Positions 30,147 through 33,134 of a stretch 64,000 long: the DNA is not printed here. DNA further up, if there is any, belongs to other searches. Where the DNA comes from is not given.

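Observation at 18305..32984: ECF-sigma/FecR-controlled SusC/D locus built around extracytoplasmic de-N-acetylation, with no recognisable glycoside hydrolase or NagA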

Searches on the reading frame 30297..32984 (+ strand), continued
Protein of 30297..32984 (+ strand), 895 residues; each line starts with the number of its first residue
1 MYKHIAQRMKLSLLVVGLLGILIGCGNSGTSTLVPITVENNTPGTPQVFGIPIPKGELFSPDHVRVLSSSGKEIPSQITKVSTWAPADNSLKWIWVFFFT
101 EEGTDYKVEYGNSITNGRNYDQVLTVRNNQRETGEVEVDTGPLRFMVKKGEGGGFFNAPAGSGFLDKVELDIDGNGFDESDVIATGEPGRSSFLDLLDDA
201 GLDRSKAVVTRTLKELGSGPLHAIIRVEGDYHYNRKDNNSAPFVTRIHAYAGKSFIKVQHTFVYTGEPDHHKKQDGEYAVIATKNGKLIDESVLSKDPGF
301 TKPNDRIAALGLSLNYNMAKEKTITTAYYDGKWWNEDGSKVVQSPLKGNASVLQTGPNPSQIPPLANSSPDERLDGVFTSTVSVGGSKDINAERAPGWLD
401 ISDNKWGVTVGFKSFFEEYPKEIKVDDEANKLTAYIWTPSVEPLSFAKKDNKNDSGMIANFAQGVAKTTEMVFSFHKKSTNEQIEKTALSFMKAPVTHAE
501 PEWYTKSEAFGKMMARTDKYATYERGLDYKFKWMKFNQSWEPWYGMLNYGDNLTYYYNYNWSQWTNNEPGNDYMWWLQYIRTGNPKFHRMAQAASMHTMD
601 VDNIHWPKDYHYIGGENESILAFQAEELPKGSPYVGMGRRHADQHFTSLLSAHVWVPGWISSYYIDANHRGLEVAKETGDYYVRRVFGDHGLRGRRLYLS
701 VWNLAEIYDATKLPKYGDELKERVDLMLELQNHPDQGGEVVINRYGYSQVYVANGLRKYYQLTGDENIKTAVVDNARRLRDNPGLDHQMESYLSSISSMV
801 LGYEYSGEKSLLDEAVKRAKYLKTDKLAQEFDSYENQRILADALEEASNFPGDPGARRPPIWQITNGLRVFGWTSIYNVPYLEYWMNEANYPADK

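Call 12: find_related_loci(query=A1, collection=genome_contigs, flank=10000)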
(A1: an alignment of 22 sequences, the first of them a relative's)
Query A1 (895 aa) in genome_contigs; peptide patterns used: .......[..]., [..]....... (x = any residue, [..] = any of these).
263 stretches matched a pattern; 242 encode a relative of the query (tblastn E <= 1e-3); the best 80 are kept; 80 distinct loci.
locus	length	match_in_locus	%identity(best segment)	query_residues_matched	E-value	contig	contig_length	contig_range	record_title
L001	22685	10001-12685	80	1-895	0e+0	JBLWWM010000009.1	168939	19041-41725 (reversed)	MAG: Balneola sp. isolate EA15-01 A15.005.metabat.2RE.5K@9, whole genome shotgun sequence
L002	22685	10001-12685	80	1-895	0e+0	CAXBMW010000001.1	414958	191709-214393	MAG TPA_asm: uncultured Balneolaceae bacterium isolate ERR2762122_metabat2_136 genome assembly, contig: ERZ3421826.22, w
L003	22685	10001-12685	75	1-895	0e+0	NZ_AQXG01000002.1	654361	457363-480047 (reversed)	Gracilimonas tropica DSM 19535 B151DRAFT_scaffold_1.2_C, whole genome shotgun sequence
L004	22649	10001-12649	76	13-895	0e+0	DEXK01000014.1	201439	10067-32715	MAG TPA_asm: Balneolaceae bacterium UBA3186 UBA3186_contig_578, whole genome shotgun sequence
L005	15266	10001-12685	74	1-895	0e+0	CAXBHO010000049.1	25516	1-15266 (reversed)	MAG TPA_asm: uncultured Balneola sp. isolate ERR2762128_binner123_Refined_57 genome assembly, contig: ERZ3421942.2522, w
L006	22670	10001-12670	75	9-895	0e+0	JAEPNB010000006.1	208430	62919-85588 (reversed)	MAG: Balneola sp. isolate HCUG1436-7 NODE_6_length_208430_cov_6.863011, whole genome shotgun sequence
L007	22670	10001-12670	74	9-895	0e+0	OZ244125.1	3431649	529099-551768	MAG: Balneola sp. isolate e96deac7-8453-4d32-8f01-8d8ded761fbe genome assembly, chromosome: 1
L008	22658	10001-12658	75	10-895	0e+0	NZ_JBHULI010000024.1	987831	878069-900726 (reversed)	Gracilimonas halophila strain KCTC 52042 velvet_auto_127_24, whole genome shotgun sequence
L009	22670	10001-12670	76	9-895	0e+0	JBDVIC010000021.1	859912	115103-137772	MAG: Balneola sp. isolate CB.01.F.D3_159_009 CB_01_F_D3_159_009_000000000043, whole genome shotgun sequence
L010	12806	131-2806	73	4-895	0e+0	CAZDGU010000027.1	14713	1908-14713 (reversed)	MAG TPA_asm: uncultured Balneola sp. isolate SRP187154_co1_112 genome assembly, contig: NODE_5220_length_14713_cov_9.410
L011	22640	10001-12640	74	16-895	0e+0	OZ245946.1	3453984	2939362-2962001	MAG: Balneola sp. isolate 27d4415d-f4b6-41c4-91e3-34dda93d2d1f genome assembly, chromosome: 1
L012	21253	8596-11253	74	10-895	0e+0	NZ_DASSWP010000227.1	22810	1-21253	MAG: Gracilimonas sp. isolate SMAG_U626 k141_366454, whole genome shotgun sequence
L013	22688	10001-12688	74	1-895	0e+0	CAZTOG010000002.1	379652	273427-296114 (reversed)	MAG TPA_asm: uncultured Balneolaceae bacterium isolate SRP187154_co1_182 genome assembly, contig: NODE_3_length_379652_c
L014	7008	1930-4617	71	1-895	0e+0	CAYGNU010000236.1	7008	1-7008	MAG TPA_asm: uncultured Roseivirgaceae bacterium isolate ERP117304_co1_21 genome assembly, contig: NODE_9283_length_7008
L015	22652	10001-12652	73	11-894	0e+0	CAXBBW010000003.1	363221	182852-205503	MAG TPA_asm: uncultured Balneolaceae bacterium isolate ERR2762135_binner13_Refined_12 genome assembly, contig: ERZ342183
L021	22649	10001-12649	71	14-894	0e+0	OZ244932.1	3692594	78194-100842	MAG: Balneolaceae bacterium isolate 9151ed66-6da1-425e-b94d-6b50904b864c genome assembly, chromosome: 1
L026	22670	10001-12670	74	9-895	0e+0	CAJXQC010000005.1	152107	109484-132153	MAG TPA_asm: uncultured Balneola sp. isolate SRR3933248_bin.15_MetaBAT_v2.12.1_MAG genome assembly, contig: NODE_26_leng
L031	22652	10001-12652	55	5-894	0e+0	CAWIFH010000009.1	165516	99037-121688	MAG: uncultured Cytophagales bacterium isolate MFD01721.bin.3.224 genome assembly, contig: contig_38048, whole genome sh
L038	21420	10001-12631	51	5-893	0e+0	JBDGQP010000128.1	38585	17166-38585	MAG: Salinibacter sp. isolate DAL-Ass_25_91C1R DAL-Ass_25_91C1R_128, whole genome shotgun sequence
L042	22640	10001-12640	51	4-888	0e+0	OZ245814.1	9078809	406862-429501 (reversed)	MAG: Cyclobacteriaceae bacterium isolate bf73728e-472d-4a7f-ac9f-bec0af8ac5d5 genome assembly, chromosome: 1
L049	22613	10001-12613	52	13-890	0e+0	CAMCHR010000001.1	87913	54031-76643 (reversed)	MAG: Chitinophaga pinensis isolate MsE-01oct19-100 genome assembly, contig: MsE-01oct19-C173, whole genome shotgun seque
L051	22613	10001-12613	52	13-890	0e+0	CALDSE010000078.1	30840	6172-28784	MAG TPA_asm: uncultured Sediminibacterium sp. isolate SRR5468220_bin.23_CONCOCT_v1.1_MAG genome assembly, contig: ERZ651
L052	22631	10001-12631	51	9-890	0e+0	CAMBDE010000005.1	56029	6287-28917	MAG: Chitinophaga pinensis isolate MsH-01oct19-3 genome assembly, contig: MsH-01oct19-C795, whole genome shotgun sequenc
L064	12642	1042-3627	51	23-893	0e+0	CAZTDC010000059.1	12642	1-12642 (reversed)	MAG TPA_asm: uncultured Salinivenus sp. isolate SRP185896_co2_199 genome assembly, contig: NODE_5087_length_12642_cov_9.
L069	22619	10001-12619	50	8-888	0e+0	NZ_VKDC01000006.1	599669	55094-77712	Fulvivirga sp. M361 scaffold6, whole genome shotgun sequence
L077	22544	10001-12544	50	34-890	0e+0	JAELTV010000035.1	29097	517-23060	Pedobacter sp. ASV19 NODE_35_length_29097_cov_16.445254, whole genome shotgun sequence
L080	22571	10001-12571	49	21-886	0e+0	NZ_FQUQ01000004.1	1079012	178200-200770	Pedobacter caeni strain DSM 16990, whole genome shotgun sequence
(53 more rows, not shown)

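Call 19: search_protein_families(library=pfam, proteins=[L064:4492-5082:-, L021:21735-22640:-, L011:20687-22066:+, L049:51-923:+, L009:16881-18617:-, L026:18686-20335:-, L069:11420-11881:-, L077:18506-21004:+, L051:15995-17248:+, L049:13474-15249:-], max_evalue=0.001)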
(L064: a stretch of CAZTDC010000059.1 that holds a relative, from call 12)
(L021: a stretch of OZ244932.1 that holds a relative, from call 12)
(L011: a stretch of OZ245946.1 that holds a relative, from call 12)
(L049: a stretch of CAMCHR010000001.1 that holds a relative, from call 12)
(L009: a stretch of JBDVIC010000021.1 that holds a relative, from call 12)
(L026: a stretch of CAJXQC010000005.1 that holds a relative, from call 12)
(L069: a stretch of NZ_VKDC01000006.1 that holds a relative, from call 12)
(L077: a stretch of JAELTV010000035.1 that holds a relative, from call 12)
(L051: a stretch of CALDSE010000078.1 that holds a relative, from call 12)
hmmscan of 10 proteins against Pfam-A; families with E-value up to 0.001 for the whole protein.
L064:4492-5082:- (196 aa): 0 families

L021:21735-22640:- (301 aa): 1 family
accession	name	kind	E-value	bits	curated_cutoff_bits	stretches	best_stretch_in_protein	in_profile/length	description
PF03553.21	Na_H_antiporter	-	1e-47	163.3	23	1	3-287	23-302/303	Na+/H+ antiporter family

L011:20687-22066:+ (459 aa): 2 families
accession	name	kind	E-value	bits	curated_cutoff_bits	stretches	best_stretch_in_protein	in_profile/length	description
PF02113.21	Peptidase_S13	-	9.2e-50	170.1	22.8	2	286-451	271-440/444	D-Ala-D-Ala carboxypeptidase 3 (S13) family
PF13354.11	Beta-lactamase2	-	6.6e-05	22.8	22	1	290-431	76-211/214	Beta-lactamase enzyme family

L049:51-923:+ (290 aa): 1 family
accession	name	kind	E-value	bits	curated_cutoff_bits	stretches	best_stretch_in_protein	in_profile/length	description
PF00375.23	SDF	-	2.7e-76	257.5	27.9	1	3-274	114-386/387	Sodium:dicarboxylate symporter family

L009:16881-18617:- (578 aa): 1 family
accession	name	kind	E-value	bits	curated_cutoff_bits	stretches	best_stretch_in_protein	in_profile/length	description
PF00246.29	Peptidase_M14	-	2.1e-40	139.6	21.6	1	58-387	3-269/286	Zinc carboxypeptidase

L026:18686-20335:- (549 aa): 1 family
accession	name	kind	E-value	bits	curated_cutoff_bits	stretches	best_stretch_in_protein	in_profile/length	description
PF00246.29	Peptidase_M14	-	1.3e-20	74.6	21.6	1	38-156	3-131/286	Zinc carboxypeptidase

L069:11420-11881:- (153 aa): 0 families

L077:18506-21004:+ (832 aa): 3 families
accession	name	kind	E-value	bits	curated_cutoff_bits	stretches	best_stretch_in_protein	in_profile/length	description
PF02585.22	PIG-L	-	1.3e-16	61.7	28.2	1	51-185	1-128/129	GlcNAc-PI de-N-acetylase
PF10633.15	NPCBM_assoc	-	8.6e-05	23.1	24.4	0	533-579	19-65/78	NPCBM-associated, NEW3 domain of alpha-galactosidase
PF09960.14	DUF2194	-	0.00064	18.6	30.4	1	647-706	65-120/582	Uncharacterised protein conserved in bacteria (DUF2194)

L051:15995-17248:+ (417 aa): 3 families
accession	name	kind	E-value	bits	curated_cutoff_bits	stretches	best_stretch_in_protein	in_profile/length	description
PF08534.16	Redoxin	-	4.1e-15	56.3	26.6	1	251-389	3-136/148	Redoxin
PF00578.27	AhpC-TSA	-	6.1e-15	55.7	26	1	252-383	3-123/124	AhpC/TSA family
PF13905.12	Thioredoxin_8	-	4.5e-05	24.1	27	1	276-330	1-56/94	Thioredoxin-like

L049:13474-15249:- (591 aa): 6 families
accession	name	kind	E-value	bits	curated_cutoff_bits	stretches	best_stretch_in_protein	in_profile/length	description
PF00441.29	Acyl-CoA_dh_1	-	2.6e-38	132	22.4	1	248-410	1-144/150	Acyl-CoA dehydrogenase, C-terminal domain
PF21263.2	Acyl-CoA-dh_C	-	3.6e-32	111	27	1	460-563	1-96/96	Acyl-CoA dehydrogenase, C-terminal domain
PF02771.21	Acyl-CoA_dh_N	-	1.4e-30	106.4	22.9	1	27-139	1-113/113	Acyl-CoA dehydrogenase, N-terminal domain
PF02770.24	Acyl-CoA_dh_M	-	1.3e-25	89.8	33.3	1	144-236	2-97/97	Acyl-CoA dehydrogenase, middle domain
PF08028.16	Acyl-CoA_dh_2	-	4.3e-12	46.9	22.7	1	265-404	3-133/134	Acyl-CoA dehydrogenase, C-terminal domain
PF22924.1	ACOX_C_alpha1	-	1.8e-07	31.6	27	1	261-406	7-159/169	Acyl-CoA oxidase, C-alpha1 domain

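Call 26: predict_structure(alignment_id=A1)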
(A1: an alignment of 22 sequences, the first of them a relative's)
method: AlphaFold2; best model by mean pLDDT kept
length: 895 residues; sequences in the alignment: 22
mean_pLDDT: 74.7   pTM: 0.82
mean pLDDT of the five models: 74.7, 72.4, 70.3, 67.0, 62.0
residues with pLDDT >= 90: 297; 70-90: 295; 50-70: 143; < 50: 160
segments of 3 or more residues with pLDDT < 50: 24-28, 83-88, 152-159, 191-196, 278-286, 359-374, 444-463, 542-567, 603-652, 868-870
pLDDT, mean of each block of 10 residues (from residue 1): 62 72 52 93 92 81 92 92 50 88 94 84 84 80 84 45 73 89 74 48 65 82 88 69 87 93 64 53 45 60 56 85 92 73 91 73 43 62 82 91 94 81 90 84 47 34 64 93 90 89 89 92 91 70 39 37 49 89 90 79 42 36 39 30 31 73 91 86 72 77 92 92 92 78 79 91 91 93 76 90 96 95 92 75 86 58 59 75 94 84
secondary structure, 60 per line:
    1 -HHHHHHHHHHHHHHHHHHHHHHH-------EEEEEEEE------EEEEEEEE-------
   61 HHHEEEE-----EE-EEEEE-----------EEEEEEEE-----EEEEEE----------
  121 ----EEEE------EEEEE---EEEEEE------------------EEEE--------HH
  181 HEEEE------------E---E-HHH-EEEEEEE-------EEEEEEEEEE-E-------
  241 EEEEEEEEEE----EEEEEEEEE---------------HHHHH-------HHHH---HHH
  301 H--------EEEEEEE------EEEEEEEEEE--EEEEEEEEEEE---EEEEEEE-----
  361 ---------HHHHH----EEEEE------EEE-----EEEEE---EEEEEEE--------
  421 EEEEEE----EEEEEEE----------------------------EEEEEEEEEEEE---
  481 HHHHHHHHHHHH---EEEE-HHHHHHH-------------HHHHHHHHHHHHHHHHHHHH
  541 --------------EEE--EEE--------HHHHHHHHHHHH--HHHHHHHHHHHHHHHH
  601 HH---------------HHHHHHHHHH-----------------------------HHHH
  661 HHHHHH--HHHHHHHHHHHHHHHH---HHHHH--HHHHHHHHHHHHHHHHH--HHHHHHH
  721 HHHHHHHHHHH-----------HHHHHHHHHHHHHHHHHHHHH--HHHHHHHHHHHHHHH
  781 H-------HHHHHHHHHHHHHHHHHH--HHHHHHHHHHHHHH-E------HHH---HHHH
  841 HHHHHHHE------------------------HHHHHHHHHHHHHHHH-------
elements in order (helices of 4 or more, strands of 3 or more residues): H2-24 E32-39 E46-53 E64-67 E76-80 E92-99 E105-110 E125-128 E135-139 E143-148 E167-170 E182-185 E208-214 E222-231 E241-250 E255-263 H279-283 H291-294 H298-301 E310-316 E323-332 E335-345 E349-355 H370-374 E379-383 E390-392 E398-402 E406-412 E421-426 E431-437 E466-477 H481-492 E496-499 H501-507 H521-540 E555-557 E560-562 H571-582 H585-602 H618-627 H657-666 H669-684 H688-692 H695-711 H714-731 H743-763 H766-781 H789-806 H809-822 H837-847 H873-888

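Call 29: fold_search(model_id=the predicted structure, library=pdb)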
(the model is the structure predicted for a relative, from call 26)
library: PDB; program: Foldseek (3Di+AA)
matches with E <= 10: 961; with E <= 0.001: 26
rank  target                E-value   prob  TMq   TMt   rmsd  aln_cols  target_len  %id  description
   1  5xqo_B                7.5e-24  1.00  0.63  0.63   7.6      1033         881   16  Crystal structure of a PL 26 exo-rhamnogalacturonan lyase from Penicillium chrysogenum complexed with tetrameric subst (released 2018-03-21)
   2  5xqo_A                8.9e-24  1.00  0.63  0.62   8.0      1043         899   17  Crystal structure of a PL 26 exo-rhamnogalacturonan lyase from Penicillium chrysogenum complexed with tetrameric subst (released 2018-03-21)
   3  5xq3_A                1.7e-23  1.00  0.62  0.62   8.0      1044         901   17  Crystal structure of a PL 26 exo-rhamnogalacturonan lyase from Penicillium chrysogenum (released 2018-03-21)
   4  5xqg_C                3.0e-23  1.00  0.61  0.62   8.2      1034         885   17  Crystal structure of a PL 26 exo-rhamnogalacturonan lyase from Penicillium chrysogenum complexed with unsaturated gala (released 2018-03-21)
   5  5xqg_D                4.0e-23  1.00  0.61  0.62   8.3      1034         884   16  Crystal structure of a PL 26 exo-rhamnogalacturonan lyase from Penicillium chrysogenum complexed with unsaturated gala (released 2018-03-21)
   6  5xqg_A                4.2e-23  1.00  0.61  0.61   8.3      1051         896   17  Crystal structure of a PL 26 exo-rhamnogalacturonan lyase from Penicillium chrysogenum complexed with unsaturated gala (released 2018-03-21)
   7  5xqg_G                6.6e-23  1.00  0.62  0.63   8.0      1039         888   17  Crystal structure of a PL 26 exo-rhamnogalacturonan lyase from Penicillium chrysogenum complexed with unsaturated gala (released 2018-03-21)
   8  5xqg_F                8.9e-23  1.00  0.62  0.62   8.2      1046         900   16  Crystal structure of a PL 26 exo-rhamnogalacturonan lyase from Penicillium chrysogenum complexed with unsaturated gala (released 2018-03-21)
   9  5xqg_H                8.9e-23  1.00  0.61  0.61   8.1      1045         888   16  Crystal structure of a PL 26 exo-rhamnogalacturonan lyase from Penicillium chrysogenum complexed with unsaturated gala (released 2018-03-21)
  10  5xqj_E                1.2e-22  1.00  0.62  0.62   7.9      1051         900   16  Crystal structure of a PL 26 exo-rhamnogalacturonan lyase from Penicillium chrysogenum complexed with unsaturated gala (released 2018-04-04)
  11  5xq3_B                1.4e-22  1.00  0.62  0.63   7.6      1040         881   17  Crystal structure of a PL 26 exo-rhamnogalacturonan lyase from Penicillium chrysogenum (released 2018-03-21)
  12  5xqj_G                1.5e-22  1.00  0.63  0.63   8.0      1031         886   17  Crystal structure of a PL 26 exo-rhamnogalacturonan lyase from Penicillium chrysogenum complexed with unsaturated gala (released 2018-04-04)
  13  5xqg_E                2.5e-22  1.00  0.61  0.61   8.2      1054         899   16  Crystal structure of a PL 26 exo-rhamnogalacturonan lyase from Penicillium chrysogenum complexed with unsaturated gala (released 2018-03-21)
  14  3lvt                  1.5e-06  1.00  0.27  0.29   7.6       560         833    9  The Crystal Structure of a Protein in the Glycosyl Hydrolase Family 38 from Enterococcus faecalis to 2.55A (released 2010-03-16)
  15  5kbp_B                7.5e-06  1.00  0.26  0.26  10.3       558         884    9  The crystal structure of an alpha-mannosidase from Enterococcus faecalis V583 (released 2016-07-13)
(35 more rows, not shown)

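Call 30: search_solved_structures(query=A1, max_evalue=0.01, show_alignments=1)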
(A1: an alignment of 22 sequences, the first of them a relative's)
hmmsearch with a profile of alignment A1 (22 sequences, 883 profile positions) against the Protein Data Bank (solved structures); distinct sequences matched with E-value up to 0.01: 3.
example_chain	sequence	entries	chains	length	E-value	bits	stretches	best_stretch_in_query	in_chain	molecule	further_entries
5xqo_A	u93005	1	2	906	4e-26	94.6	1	379-593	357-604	Pcrglx protein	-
5xq3_A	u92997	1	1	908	4.2e-26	94.6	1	379-593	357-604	Pcrglx protein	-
5xq3_B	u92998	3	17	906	4.2e-26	94.5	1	379-593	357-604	Pcrglx protein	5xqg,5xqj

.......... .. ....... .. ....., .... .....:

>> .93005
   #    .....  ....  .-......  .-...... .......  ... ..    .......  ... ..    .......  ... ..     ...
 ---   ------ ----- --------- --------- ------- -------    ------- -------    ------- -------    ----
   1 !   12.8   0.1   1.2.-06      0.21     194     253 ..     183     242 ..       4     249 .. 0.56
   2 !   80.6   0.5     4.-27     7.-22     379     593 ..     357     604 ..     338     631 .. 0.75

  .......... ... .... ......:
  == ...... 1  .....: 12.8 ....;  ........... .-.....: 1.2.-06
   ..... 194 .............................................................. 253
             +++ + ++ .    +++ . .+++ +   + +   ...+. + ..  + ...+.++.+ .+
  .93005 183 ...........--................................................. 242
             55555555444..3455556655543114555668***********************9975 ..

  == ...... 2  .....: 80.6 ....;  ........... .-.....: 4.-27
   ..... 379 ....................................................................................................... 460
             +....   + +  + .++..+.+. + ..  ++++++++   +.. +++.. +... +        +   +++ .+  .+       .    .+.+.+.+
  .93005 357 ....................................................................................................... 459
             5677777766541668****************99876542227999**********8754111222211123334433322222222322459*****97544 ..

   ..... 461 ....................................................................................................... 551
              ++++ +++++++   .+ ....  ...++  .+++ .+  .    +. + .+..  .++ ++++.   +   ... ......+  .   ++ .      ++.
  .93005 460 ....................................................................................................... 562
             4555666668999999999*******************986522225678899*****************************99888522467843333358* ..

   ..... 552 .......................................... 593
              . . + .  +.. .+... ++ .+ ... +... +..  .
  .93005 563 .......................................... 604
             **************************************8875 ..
